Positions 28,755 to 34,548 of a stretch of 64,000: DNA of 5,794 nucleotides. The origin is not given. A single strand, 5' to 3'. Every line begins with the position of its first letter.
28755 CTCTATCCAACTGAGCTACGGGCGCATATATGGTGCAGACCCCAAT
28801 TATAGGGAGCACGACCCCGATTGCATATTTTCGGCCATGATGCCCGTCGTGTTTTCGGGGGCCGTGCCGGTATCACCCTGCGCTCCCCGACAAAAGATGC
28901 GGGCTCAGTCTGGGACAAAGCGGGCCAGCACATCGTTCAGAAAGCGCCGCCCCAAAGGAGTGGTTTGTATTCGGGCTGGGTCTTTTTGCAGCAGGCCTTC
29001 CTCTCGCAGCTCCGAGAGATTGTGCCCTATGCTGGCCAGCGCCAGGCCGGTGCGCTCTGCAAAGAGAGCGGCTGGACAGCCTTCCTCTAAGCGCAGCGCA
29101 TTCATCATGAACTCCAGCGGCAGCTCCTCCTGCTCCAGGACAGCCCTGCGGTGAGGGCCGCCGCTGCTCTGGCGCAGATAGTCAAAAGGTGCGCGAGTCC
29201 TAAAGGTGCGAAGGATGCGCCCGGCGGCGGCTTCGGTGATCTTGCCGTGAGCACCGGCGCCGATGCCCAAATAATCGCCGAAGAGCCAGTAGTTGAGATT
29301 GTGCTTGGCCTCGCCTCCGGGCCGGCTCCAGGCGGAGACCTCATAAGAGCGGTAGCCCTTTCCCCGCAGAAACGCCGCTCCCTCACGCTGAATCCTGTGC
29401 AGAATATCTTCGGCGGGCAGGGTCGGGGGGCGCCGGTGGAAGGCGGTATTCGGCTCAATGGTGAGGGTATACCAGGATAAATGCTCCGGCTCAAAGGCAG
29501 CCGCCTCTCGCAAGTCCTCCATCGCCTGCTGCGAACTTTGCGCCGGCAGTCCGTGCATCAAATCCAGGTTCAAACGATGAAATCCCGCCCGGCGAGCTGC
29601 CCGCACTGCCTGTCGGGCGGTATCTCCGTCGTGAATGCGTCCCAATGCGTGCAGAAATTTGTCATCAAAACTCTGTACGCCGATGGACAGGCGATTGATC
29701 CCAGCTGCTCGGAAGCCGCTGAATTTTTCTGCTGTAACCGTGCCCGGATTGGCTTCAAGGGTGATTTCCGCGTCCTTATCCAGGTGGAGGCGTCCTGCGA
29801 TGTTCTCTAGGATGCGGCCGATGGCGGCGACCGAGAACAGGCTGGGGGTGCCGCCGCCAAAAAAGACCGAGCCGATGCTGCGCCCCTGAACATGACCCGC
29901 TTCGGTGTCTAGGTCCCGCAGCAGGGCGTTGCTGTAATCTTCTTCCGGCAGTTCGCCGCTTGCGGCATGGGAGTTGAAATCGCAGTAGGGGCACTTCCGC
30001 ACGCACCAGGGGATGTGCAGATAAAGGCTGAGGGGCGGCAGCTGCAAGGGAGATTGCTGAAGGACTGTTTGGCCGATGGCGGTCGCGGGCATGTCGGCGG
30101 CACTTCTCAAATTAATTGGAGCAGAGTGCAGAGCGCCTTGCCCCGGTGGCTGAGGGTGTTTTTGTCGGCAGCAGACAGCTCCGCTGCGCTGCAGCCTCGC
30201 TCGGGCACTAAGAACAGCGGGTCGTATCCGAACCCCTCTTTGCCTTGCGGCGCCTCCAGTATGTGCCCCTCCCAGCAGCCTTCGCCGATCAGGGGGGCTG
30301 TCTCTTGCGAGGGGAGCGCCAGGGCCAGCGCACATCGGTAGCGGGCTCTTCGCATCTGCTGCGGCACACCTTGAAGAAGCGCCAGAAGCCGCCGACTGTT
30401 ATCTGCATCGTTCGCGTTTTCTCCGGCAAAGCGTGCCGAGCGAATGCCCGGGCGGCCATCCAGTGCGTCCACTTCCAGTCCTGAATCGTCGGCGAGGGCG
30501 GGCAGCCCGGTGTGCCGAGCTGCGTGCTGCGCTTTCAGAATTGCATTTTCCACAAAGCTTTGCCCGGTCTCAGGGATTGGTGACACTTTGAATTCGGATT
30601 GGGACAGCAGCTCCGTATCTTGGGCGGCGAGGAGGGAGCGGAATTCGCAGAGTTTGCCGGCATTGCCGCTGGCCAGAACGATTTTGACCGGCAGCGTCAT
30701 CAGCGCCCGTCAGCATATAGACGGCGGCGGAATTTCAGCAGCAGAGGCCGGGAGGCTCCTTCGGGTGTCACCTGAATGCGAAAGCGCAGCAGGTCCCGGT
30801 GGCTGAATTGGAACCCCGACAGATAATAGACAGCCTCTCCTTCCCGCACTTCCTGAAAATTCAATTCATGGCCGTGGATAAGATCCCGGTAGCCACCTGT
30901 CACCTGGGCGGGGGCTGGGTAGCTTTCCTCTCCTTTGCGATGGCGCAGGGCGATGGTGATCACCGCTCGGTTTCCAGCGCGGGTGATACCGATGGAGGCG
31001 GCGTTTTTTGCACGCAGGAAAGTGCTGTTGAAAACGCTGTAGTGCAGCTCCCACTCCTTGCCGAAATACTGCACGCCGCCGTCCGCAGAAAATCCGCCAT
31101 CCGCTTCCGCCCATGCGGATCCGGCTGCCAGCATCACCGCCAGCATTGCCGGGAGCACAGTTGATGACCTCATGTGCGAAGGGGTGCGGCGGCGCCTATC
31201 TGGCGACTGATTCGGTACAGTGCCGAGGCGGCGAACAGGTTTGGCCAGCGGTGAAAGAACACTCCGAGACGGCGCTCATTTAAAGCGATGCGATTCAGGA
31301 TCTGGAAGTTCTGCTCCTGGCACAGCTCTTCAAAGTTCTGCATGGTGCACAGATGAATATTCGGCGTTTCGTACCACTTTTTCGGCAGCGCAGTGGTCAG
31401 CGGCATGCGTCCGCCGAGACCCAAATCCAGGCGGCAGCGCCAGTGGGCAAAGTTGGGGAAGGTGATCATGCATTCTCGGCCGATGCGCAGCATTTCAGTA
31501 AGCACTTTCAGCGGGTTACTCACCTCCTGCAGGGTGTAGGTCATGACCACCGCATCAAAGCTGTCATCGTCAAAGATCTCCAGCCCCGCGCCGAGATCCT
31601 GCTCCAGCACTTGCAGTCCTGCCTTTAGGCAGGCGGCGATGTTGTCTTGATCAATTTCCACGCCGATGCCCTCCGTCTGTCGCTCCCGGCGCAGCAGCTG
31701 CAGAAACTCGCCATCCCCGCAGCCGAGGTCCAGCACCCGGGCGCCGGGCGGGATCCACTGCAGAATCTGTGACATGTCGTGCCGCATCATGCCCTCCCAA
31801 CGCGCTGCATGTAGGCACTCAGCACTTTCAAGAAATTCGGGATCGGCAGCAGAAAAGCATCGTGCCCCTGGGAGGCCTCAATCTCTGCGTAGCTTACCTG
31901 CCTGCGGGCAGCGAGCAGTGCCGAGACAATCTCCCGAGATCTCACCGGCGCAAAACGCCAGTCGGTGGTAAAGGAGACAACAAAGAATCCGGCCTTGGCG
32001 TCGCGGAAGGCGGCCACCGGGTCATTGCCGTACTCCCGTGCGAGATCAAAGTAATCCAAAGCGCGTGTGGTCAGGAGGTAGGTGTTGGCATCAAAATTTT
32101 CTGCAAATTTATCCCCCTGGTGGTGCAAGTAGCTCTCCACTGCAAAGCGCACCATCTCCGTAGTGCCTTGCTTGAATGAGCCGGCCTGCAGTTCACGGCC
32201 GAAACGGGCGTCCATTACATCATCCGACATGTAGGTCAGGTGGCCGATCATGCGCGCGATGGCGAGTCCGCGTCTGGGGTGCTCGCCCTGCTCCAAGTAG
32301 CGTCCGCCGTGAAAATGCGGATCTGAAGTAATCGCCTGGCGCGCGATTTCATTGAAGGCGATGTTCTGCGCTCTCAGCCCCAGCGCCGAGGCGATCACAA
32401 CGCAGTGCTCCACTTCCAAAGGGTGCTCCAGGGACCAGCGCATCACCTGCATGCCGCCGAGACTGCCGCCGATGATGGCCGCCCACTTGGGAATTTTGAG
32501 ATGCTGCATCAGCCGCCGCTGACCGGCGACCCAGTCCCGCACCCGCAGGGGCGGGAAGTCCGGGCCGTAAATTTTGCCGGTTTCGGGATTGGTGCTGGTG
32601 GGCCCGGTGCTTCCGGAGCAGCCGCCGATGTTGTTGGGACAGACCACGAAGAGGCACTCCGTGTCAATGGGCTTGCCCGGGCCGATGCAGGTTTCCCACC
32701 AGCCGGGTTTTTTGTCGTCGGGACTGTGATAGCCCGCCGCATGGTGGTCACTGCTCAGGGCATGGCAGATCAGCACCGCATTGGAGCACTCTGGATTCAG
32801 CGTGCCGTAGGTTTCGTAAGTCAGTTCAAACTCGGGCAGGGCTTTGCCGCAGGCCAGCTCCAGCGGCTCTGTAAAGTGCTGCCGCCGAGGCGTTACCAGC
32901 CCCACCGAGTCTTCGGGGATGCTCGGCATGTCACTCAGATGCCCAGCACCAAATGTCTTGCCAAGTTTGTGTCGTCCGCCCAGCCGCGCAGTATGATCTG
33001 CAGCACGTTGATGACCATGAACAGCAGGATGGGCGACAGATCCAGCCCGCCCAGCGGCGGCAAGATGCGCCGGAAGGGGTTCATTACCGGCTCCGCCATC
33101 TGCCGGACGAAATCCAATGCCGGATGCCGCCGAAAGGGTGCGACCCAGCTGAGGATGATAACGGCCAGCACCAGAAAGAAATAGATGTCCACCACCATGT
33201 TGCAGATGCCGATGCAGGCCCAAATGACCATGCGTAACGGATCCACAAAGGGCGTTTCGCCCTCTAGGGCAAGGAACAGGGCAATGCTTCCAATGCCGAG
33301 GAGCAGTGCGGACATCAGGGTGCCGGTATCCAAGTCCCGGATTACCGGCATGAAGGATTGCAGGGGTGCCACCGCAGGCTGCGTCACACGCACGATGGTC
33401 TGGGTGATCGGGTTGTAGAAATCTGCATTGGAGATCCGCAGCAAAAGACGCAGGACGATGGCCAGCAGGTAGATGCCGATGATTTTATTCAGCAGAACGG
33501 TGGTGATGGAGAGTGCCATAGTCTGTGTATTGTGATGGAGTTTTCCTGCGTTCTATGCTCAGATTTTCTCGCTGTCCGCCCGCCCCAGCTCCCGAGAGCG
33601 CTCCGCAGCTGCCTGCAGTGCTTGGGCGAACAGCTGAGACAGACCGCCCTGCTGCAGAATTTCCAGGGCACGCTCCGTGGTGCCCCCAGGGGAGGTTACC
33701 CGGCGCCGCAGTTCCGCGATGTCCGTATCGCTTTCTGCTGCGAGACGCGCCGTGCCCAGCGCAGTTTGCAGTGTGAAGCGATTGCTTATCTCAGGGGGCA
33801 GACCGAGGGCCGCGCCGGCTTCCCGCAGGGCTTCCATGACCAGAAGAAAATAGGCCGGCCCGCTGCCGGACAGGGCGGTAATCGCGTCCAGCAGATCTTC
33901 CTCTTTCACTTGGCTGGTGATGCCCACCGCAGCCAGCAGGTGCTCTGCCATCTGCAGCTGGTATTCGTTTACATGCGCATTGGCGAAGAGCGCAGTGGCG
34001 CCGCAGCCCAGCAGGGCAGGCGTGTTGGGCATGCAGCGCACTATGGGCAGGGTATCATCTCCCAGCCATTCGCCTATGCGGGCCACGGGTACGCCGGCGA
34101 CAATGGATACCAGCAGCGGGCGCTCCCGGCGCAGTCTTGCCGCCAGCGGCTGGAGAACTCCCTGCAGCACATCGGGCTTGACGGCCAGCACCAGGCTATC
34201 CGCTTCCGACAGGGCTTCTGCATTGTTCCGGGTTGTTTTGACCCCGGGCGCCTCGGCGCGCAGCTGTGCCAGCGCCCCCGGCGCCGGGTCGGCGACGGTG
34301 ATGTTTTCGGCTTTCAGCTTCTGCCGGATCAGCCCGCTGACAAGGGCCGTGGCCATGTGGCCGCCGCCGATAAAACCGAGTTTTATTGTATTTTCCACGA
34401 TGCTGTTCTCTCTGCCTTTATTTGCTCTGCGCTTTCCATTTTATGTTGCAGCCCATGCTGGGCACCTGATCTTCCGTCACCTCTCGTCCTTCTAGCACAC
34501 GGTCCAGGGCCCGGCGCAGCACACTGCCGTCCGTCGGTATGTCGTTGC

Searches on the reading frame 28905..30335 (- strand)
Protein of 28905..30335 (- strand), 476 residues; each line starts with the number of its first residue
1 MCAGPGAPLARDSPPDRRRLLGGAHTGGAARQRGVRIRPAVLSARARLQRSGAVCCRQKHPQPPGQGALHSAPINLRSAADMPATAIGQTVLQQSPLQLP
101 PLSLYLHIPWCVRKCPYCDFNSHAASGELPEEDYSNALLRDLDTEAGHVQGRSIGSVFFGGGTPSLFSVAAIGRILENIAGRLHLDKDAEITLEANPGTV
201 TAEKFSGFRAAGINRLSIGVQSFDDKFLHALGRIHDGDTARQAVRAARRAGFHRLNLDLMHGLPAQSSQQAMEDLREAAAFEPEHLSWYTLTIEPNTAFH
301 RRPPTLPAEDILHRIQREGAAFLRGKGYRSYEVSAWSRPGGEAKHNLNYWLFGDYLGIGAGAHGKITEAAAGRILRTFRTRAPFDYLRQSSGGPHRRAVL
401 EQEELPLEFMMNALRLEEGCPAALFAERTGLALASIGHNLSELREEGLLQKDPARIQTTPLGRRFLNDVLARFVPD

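Call 8: search_protein_families(library=pfam, proteins=[window:28905-30335:-], max_evalue=0.001)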
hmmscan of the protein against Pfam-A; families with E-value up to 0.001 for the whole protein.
window:28905-30335:- (476 aa): 3 families
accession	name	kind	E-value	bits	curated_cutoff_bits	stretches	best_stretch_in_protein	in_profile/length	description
PF04055.27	Radical_SAM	-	2.8e-25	89.9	29.5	1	106-276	2-164/166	Radical SAM superfamily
PF06969.22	HemN_C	-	1.6e-13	51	24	1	400-465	1-67/67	HemN C-terminal domain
PF25213.1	HVO_A0261_N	-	0.00055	20.2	35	0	412-468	18-73/86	HVO_A0261 N-terminal domain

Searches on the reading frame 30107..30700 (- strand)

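Call 8: search_protein_families(library=pfam, proteins=[window:30107-30700:-], max_evalue=0.001)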
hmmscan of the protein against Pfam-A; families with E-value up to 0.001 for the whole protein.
window:30107-30700:- (197 aa): 1 family
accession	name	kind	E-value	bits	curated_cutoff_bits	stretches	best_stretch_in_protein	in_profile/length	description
PF01725.21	Ham1p_like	-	1e-61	208.5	22.5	1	7-195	1-185/186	Ham1 family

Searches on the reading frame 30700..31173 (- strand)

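Call 8: search_protein_families(library=pfam, proteins=[window:30700-31173:-], max_evalue=0.001)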
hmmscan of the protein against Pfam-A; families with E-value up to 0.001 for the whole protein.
window:30700-31173:- (157 aa): 1 family
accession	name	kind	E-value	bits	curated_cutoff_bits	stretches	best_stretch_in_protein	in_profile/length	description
PF14467.12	DUF4426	-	1.4e-30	106.2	25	1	39-155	5-121/121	Domain of unknown function (DUF4426)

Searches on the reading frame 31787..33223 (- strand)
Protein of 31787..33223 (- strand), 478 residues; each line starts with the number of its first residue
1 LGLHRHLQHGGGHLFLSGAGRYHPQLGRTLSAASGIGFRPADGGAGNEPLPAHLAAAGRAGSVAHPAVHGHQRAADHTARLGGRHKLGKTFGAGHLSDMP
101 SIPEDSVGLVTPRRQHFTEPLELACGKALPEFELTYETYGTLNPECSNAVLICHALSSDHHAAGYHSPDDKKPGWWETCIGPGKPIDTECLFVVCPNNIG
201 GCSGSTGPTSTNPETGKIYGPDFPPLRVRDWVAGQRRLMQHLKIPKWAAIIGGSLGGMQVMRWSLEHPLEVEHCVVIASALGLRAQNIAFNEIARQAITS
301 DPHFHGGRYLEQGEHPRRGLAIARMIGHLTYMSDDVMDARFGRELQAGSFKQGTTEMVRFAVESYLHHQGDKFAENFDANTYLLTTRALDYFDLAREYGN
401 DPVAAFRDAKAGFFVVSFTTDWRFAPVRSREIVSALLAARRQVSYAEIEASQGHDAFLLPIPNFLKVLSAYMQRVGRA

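Call 8: search_protein_families(library=pfam, proteins=[window:31787-33223:-], max_evalue=0.001)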
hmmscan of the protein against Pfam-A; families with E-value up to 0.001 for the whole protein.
window:31787-33223:- (478 aa): 1 family
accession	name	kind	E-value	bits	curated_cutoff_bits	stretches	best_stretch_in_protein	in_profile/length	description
PF00561.26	Abhydrolase_1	-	1.1e-13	51.9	25.8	1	149-371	2-175/245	alpha/beta hydrolase fold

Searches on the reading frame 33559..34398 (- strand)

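Call 8: search_protein_families(library=pfam, proteins=[window:33559-34398:-], max_evalue=0.001)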
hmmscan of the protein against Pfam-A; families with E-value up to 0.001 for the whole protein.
window:33559-34398:- (279 aa): 2 families
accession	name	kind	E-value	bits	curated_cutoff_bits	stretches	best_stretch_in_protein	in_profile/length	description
PF14748.11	P5CR_dimer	-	6.4e-36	123.2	25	1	167-271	1-105/105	Pyrroline-5-carboxylate reductase dimerisation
PF03807.23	F420_oxidored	-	5.3e-17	62.6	21.6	1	6-102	1-94/94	NADP oxidoreductase coenzyme F420-dependent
